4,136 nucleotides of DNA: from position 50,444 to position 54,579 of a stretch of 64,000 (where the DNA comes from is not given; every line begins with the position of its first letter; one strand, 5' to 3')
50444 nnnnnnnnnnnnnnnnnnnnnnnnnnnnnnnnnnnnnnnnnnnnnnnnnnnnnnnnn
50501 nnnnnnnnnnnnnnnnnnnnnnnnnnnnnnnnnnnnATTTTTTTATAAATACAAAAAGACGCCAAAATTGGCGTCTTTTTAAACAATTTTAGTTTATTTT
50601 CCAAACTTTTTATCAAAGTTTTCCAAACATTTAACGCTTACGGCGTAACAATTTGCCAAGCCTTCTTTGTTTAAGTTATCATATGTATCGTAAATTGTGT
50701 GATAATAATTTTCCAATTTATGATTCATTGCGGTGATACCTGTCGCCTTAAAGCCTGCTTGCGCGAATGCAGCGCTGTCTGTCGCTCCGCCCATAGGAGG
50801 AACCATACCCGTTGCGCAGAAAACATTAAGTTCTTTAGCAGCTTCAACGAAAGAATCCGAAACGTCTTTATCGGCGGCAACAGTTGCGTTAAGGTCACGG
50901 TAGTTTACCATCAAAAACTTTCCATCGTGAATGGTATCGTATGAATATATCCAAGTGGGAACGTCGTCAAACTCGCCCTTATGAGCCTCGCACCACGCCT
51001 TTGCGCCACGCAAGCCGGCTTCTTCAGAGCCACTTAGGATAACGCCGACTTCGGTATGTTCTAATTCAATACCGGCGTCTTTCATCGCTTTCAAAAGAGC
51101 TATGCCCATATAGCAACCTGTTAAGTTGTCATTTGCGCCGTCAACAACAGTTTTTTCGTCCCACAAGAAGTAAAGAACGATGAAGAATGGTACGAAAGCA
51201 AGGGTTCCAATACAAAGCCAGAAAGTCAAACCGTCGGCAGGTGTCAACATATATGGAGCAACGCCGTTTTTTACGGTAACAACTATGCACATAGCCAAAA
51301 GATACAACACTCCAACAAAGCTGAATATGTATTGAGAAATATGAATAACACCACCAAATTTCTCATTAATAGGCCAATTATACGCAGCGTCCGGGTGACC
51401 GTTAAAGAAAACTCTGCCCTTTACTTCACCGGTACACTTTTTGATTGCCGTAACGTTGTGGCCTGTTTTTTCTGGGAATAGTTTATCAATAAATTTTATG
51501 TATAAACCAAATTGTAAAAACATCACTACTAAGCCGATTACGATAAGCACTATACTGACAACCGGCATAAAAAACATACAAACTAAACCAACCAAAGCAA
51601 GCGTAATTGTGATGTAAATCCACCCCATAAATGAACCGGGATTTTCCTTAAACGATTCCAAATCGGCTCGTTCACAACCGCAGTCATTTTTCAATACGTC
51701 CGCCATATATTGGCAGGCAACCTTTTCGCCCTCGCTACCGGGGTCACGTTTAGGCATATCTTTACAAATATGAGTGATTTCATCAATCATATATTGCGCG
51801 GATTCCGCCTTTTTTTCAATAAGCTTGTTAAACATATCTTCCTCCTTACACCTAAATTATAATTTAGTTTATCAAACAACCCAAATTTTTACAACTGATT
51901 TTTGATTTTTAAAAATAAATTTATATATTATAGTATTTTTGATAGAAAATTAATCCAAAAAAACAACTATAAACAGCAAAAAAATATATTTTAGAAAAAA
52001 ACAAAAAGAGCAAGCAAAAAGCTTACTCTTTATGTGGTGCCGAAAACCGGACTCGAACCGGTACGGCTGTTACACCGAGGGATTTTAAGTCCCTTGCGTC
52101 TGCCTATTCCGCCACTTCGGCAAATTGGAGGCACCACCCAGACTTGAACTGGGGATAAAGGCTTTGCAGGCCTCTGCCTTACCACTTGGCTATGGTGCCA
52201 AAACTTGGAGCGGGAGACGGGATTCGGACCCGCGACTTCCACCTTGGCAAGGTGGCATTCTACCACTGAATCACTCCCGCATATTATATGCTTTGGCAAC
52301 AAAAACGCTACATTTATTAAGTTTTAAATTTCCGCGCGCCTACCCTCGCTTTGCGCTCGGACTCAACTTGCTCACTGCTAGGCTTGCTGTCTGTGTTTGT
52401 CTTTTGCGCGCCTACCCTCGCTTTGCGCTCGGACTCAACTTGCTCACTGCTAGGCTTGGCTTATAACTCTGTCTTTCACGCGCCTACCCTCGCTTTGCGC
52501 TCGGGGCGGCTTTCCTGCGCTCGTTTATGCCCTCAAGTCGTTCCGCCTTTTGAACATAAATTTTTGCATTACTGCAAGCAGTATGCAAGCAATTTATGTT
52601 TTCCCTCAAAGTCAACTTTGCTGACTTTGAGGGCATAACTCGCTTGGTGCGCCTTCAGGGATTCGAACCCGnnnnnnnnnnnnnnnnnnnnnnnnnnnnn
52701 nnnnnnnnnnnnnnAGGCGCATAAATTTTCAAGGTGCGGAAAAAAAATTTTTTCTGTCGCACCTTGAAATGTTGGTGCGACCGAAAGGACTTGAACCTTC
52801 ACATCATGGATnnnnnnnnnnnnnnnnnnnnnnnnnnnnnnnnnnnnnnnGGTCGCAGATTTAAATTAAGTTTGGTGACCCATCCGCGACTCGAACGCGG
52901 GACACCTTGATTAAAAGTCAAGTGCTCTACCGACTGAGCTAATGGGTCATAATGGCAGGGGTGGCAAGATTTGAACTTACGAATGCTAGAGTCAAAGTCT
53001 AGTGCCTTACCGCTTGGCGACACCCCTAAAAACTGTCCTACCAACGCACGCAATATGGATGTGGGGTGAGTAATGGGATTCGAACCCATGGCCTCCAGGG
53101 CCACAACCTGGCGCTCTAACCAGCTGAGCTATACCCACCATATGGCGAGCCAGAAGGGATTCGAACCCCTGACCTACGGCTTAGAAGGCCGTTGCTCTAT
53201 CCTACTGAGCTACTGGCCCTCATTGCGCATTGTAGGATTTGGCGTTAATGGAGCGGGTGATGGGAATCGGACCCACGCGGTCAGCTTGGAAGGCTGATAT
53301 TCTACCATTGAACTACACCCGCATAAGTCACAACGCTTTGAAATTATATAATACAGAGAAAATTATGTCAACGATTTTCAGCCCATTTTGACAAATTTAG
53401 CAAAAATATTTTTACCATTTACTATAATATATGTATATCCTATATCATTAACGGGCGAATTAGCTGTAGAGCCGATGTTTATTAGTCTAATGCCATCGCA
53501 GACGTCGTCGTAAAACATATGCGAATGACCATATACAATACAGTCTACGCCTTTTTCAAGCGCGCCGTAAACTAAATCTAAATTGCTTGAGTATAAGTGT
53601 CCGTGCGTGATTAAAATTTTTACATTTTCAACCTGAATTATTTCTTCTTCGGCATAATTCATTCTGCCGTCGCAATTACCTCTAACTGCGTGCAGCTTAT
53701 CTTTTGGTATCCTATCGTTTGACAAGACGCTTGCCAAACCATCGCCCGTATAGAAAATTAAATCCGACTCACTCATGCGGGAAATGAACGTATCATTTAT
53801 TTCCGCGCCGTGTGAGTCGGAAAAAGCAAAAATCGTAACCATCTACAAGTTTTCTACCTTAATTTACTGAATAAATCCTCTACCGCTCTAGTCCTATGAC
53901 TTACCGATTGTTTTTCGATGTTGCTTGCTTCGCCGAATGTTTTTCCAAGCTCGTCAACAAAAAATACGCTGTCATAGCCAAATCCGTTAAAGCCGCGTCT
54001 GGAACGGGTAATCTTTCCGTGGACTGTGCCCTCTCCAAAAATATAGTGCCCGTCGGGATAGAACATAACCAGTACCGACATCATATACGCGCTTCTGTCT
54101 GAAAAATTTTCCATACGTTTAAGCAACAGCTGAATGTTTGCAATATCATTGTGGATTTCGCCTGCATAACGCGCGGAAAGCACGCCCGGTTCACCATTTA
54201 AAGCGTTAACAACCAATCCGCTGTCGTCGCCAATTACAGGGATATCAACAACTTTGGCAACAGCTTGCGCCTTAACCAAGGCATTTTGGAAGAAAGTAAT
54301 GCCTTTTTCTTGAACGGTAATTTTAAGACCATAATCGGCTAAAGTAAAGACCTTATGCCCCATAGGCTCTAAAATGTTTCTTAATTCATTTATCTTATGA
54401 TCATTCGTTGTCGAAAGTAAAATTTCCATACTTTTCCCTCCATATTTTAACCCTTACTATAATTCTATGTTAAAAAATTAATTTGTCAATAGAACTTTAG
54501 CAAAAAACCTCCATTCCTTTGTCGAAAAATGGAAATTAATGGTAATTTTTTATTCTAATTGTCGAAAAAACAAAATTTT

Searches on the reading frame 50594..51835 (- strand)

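Call 43: search_protein_families(library=pfam, proteins=[window:50594-51835:-], max_evalue=0.001)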
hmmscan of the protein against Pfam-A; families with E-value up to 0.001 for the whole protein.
window:50594-51835:- (413 aa): 3 families
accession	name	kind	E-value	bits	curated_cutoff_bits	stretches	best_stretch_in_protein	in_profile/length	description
PF04389.22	Peptidase_M28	-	3.5e-17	63.2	21.3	1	225-400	21-189/193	Peptidase family M28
PF01546.33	Peptidase_M20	-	3.3e-07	30.9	24.6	1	233-404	32-204/206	Peptidase family M20/M25/M40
PF05343.19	Peptidase_M42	-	6.7e-07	29.1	23.2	1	226-372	124-272/292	M42 glutamyl aminopeptidase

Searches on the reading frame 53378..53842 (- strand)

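Call 43: search_protein_families(library=pfam, proteins=[window:53378-53842:-], max_evalue=0.001)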
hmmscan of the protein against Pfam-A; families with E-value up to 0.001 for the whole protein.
window:53378-53842:- (154 aa): 1 family
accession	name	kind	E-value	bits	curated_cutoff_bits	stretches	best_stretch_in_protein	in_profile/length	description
PF12850.12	Metallophos_2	-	4.7e-23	82.3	27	1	4-141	3-149/154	Calcineurin-like phosphoesterase superfamily domain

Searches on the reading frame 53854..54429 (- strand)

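Call 43: search_protein_families(library=pfam, proteins=[window:53854-54429:-], max_evalue=0.001)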
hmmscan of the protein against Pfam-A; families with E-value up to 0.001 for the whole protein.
window:53854-54429:- (191 aa): 1 family
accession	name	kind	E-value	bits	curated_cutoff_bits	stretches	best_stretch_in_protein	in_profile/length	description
PF01725.21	Ham1p_like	-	1.6e-56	191.6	22.5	1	3-187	1-184/186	Ham1 family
